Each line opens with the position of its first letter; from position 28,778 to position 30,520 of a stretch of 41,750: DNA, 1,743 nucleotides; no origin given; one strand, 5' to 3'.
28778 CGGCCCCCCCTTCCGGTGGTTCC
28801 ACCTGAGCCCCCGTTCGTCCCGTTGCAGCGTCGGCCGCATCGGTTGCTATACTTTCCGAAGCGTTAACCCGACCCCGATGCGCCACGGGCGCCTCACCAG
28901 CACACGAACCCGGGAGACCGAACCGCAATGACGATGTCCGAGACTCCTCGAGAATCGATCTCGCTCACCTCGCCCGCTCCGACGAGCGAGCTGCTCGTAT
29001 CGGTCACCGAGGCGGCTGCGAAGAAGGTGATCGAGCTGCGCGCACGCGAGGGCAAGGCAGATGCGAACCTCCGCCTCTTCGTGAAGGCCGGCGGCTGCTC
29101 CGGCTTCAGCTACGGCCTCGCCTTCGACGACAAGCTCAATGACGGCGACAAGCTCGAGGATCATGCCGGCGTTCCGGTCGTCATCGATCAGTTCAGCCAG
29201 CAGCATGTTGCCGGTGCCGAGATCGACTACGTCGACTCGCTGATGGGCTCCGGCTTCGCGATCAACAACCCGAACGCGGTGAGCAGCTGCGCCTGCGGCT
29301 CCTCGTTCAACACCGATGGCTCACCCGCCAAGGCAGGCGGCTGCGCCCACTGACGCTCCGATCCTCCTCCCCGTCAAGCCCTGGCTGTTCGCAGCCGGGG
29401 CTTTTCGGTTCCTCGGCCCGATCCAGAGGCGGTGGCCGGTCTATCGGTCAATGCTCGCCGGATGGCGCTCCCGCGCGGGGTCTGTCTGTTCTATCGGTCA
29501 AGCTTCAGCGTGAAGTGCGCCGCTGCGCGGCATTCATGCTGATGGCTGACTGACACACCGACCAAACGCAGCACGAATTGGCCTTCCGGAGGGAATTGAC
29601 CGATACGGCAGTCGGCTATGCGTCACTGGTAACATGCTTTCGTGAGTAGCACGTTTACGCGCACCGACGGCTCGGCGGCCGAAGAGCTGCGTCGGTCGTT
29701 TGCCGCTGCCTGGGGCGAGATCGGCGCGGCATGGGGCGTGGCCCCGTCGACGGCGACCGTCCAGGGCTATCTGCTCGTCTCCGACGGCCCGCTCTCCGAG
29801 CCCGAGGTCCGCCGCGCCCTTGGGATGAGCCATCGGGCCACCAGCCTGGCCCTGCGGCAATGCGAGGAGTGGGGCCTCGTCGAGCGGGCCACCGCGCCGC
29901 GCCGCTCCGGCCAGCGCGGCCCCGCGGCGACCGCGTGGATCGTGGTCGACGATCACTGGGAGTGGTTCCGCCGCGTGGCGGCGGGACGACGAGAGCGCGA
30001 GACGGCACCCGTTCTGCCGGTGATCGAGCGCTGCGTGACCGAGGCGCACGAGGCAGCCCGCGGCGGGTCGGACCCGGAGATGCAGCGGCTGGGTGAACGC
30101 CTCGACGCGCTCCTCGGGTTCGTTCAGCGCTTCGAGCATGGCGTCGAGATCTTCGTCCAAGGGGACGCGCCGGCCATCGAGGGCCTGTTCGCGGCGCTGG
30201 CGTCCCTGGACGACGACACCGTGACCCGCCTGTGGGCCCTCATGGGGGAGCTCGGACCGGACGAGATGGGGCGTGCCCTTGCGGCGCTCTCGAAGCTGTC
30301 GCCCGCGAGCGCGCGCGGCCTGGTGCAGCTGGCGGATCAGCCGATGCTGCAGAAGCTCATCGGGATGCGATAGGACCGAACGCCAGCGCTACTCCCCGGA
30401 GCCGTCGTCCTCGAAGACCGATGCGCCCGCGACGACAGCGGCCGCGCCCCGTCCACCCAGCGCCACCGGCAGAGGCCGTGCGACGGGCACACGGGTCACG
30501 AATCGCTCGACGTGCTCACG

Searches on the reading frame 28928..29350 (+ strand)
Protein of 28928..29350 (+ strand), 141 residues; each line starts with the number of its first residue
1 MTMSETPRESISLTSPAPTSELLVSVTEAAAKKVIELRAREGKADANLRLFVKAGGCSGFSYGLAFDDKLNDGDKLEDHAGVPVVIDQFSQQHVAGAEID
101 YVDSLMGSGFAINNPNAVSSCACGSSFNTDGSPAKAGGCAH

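Call 72: search_protein_families(library=pfam, proteins=[window:28928-29350:+], max_evalue=0.00001)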
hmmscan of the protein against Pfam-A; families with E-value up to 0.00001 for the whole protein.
window:28928-29350:+ (141 aa): 1 family
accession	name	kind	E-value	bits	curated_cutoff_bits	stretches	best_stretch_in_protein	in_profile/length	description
PF01521.26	Fe-S_biosyn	-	2.2e-17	63.7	26.3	1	25-124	4-109/110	Iron-sulphur cluster biosynthesis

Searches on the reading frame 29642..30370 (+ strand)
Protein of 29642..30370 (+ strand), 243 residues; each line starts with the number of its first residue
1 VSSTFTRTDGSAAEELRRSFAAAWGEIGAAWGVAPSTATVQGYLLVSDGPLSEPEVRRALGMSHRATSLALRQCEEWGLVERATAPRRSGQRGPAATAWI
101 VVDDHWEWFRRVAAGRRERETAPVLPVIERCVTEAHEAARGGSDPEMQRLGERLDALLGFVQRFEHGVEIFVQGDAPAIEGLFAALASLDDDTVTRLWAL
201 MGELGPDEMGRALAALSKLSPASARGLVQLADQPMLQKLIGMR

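Call 55: search_protein_families(library=pfam, proteins=[window:29642-30370:+], max_evalue=0.001)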
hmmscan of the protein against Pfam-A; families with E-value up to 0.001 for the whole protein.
window:29642-30370:+ (243 aa): 1 family
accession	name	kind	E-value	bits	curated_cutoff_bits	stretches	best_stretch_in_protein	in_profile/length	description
PF12802.13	MarR_2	-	0.00011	22.7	27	1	43-86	13-56/61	MarR family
